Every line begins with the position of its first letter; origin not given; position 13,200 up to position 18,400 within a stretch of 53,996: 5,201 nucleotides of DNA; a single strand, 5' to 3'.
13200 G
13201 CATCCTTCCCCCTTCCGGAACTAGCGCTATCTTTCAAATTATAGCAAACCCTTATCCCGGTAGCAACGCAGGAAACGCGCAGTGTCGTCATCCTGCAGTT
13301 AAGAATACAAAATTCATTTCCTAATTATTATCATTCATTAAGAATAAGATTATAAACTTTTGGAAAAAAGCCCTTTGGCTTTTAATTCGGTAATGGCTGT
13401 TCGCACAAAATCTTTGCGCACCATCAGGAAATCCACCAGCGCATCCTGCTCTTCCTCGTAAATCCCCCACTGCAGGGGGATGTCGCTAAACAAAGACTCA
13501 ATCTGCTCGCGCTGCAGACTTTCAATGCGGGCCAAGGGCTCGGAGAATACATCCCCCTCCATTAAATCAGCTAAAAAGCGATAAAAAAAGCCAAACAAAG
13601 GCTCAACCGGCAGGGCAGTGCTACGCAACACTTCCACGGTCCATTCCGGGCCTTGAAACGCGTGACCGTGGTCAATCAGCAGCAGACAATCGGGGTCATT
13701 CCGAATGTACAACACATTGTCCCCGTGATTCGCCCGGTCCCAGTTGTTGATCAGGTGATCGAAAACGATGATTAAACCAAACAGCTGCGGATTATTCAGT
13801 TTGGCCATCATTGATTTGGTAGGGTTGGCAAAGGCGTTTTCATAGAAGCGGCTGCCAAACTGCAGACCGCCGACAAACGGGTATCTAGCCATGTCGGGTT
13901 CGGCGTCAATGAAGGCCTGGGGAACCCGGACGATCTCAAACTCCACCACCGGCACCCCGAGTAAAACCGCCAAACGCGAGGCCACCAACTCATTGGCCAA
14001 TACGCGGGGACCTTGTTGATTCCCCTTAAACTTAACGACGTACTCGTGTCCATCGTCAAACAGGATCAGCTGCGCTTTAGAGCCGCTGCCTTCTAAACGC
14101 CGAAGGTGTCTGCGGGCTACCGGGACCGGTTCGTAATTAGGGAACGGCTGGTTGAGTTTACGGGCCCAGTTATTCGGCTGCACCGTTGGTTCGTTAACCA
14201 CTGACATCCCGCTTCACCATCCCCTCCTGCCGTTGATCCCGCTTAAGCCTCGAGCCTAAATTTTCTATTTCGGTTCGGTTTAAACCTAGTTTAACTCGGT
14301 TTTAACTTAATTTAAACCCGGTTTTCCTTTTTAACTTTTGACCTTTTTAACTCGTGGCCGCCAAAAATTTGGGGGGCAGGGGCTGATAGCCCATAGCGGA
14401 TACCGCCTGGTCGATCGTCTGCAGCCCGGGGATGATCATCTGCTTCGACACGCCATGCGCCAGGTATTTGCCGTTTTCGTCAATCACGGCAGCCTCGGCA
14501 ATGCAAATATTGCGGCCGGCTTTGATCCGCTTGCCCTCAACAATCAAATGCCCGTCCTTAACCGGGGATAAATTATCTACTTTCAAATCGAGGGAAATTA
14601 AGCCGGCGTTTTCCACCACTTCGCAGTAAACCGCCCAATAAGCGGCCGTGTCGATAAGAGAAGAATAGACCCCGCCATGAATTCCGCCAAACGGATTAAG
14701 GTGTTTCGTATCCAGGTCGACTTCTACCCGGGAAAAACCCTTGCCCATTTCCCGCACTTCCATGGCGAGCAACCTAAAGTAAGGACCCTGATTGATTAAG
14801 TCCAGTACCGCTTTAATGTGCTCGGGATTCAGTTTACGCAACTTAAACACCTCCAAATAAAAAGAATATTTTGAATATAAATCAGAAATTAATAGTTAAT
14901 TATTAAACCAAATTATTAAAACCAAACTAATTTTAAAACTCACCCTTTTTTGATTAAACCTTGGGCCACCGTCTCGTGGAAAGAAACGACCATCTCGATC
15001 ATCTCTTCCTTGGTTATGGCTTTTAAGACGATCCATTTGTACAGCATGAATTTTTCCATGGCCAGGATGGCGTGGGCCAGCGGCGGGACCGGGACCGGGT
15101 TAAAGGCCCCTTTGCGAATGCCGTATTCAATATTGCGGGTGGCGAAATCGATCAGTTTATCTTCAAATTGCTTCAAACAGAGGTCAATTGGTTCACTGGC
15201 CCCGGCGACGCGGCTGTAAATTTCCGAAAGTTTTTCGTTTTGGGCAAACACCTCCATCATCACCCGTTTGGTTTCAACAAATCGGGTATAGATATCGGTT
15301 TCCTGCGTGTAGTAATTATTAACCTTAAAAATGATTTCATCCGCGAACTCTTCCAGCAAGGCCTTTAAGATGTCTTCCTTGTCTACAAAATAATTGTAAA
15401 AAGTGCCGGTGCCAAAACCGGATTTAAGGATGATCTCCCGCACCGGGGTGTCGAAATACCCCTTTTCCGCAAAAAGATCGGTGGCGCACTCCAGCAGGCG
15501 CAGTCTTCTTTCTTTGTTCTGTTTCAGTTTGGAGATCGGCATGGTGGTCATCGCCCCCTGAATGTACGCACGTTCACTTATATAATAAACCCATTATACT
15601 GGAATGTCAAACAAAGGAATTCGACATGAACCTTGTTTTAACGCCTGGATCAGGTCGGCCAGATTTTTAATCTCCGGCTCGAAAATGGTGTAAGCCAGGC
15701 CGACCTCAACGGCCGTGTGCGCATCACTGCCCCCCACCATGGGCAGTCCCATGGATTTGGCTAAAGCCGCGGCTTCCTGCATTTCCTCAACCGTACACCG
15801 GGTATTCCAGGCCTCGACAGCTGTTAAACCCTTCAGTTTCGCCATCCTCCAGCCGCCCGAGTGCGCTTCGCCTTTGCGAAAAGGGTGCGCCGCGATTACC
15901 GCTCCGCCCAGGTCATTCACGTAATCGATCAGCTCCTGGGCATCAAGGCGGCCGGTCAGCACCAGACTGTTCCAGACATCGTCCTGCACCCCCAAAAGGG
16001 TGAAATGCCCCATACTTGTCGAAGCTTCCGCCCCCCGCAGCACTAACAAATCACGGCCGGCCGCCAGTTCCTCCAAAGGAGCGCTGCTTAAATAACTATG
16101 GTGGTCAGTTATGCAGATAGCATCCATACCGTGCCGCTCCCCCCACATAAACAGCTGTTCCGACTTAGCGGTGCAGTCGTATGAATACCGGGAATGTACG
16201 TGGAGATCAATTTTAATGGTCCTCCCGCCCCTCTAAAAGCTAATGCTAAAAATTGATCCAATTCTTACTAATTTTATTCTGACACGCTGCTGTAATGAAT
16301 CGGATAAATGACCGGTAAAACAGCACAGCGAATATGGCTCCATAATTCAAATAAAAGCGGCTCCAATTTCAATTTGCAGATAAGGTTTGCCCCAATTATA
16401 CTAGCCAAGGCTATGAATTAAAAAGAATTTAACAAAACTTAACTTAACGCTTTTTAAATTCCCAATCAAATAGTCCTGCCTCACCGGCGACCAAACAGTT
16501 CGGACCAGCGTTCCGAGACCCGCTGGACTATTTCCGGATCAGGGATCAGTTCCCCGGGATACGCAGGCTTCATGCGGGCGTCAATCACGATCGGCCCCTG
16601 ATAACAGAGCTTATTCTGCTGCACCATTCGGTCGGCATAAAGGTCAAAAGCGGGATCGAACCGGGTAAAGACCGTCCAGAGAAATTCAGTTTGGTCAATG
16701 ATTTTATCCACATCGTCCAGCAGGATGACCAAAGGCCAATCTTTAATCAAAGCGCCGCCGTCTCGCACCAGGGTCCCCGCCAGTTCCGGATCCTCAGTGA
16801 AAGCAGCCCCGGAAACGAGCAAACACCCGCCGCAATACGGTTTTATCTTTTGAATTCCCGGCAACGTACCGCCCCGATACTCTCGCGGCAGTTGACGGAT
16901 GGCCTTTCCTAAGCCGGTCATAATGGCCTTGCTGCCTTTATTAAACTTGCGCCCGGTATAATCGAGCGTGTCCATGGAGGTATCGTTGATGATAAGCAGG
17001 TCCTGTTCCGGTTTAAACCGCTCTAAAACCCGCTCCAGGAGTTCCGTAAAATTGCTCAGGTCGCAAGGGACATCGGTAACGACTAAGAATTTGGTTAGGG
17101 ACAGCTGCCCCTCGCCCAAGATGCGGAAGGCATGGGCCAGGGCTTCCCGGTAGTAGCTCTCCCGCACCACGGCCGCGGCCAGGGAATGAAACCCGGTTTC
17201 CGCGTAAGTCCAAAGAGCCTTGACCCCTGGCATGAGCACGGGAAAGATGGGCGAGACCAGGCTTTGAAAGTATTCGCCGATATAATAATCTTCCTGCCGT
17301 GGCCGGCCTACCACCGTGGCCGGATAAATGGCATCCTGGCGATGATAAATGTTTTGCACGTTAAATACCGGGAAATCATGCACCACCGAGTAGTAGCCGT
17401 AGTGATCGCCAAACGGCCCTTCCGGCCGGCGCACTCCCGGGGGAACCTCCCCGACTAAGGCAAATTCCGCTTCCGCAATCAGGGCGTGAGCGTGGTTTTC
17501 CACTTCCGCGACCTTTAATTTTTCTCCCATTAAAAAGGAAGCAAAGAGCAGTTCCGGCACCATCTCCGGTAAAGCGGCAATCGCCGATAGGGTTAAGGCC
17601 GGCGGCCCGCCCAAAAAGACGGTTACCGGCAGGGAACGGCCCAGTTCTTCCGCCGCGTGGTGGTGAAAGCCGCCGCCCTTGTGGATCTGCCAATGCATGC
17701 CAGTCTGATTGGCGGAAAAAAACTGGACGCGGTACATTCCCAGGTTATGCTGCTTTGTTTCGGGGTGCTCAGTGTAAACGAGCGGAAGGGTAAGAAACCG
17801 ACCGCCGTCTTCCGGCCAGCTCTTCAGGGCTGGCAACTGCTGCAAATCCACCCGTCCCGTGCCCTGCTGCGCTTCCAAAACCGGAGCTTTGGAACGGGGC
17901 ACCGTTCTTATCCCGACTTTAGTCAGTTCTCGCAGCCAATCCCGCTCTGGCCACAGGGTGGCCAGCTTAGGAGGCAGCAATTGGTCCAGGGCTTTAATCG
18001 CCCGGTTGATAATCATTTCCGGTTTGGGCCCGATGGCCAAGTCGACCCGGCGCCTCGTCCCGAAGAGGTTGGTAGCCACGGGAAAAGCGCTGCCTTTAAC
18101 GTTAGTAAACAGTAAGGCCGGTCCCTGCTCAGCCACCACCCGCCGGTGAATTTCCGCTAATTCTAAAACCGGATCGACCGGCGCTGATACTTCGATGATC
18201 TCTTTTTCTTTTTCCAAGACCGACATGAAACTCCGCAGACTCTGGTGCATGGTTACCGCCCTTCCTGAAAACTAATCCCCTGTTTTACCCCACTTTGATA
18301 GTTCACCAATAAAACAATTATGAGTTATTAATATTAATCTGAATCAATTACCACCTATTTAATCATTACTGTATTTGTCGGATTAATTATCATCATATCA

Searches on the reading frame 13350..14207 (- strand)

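Call 60: search_protein_families(library=pfam, proteins=[window:13350-14207:-], max_evalue=0.00001)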
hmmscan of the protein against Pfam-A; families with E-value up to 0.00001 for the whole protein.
window:13350-14207:- (285 aa): 1 family
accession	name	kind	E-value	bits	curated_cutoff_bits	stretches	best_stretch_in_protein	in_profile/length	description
PF20613.4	HipA_2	-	6.7e-21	75.1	27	1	37-260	7-219/240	HipA-like kinase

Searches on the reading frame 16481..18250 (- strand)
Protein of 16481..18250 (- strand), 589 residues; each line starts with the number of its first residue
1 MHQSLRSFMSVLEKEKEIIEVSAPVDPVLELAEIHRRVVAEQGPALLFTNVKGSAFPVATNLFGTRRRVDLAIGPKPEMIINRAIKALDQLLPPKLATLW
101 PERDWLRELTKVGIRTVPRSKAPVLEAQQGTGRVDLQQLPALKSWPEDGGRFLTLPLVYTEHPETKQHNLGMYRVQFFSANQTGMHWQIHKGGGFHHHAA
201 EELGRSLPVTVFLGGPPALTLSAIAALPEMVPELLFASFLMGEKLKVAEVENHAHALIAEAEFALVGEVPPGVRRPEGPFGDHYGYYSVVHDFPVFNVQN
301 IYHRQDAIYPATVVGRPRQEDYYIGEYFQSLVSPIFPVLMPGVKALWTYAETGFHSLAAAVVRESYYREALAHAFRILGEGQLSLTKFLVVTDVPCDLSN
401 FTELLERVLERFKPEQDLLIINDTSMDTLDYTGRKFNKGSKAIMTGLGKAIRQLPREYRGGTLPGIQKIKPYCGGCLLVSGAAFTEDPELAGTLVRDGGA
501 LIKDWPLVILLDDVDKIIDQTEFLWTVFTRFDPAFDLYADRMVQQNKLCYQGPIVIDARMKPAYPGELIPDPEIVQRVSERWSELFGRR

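Call 60: search_protein_families(library=pfam, proteins=[window:16481-18250:-], max_evalue=0.00001)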
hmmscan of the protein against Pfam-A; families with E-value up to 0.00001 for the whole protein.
window:16481-18250:- (589 aa): 3 families
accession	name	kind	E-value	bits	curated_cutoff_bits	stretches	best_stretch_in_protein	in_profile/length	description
PF01977.22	UbiD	-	8.8e-75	250.8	23.3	1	116-317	2-206/206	3-octaprenyl-4-hydroxybenzoate carboxy-lyase Rift-related domain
PF20696.2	UbiD_C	-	2.1e-32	112.2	24.2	1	323-444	2-125/127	3-octaprenyl-4-hydroxybenzoate carboxy-lyase C-terminal domain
PF20695.2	UbiD_N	-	1e-25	90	24.3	1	11-87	3-77/78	3-octaprenyl-4-hydroxybenzoate carboxy-lyase N-terminal domain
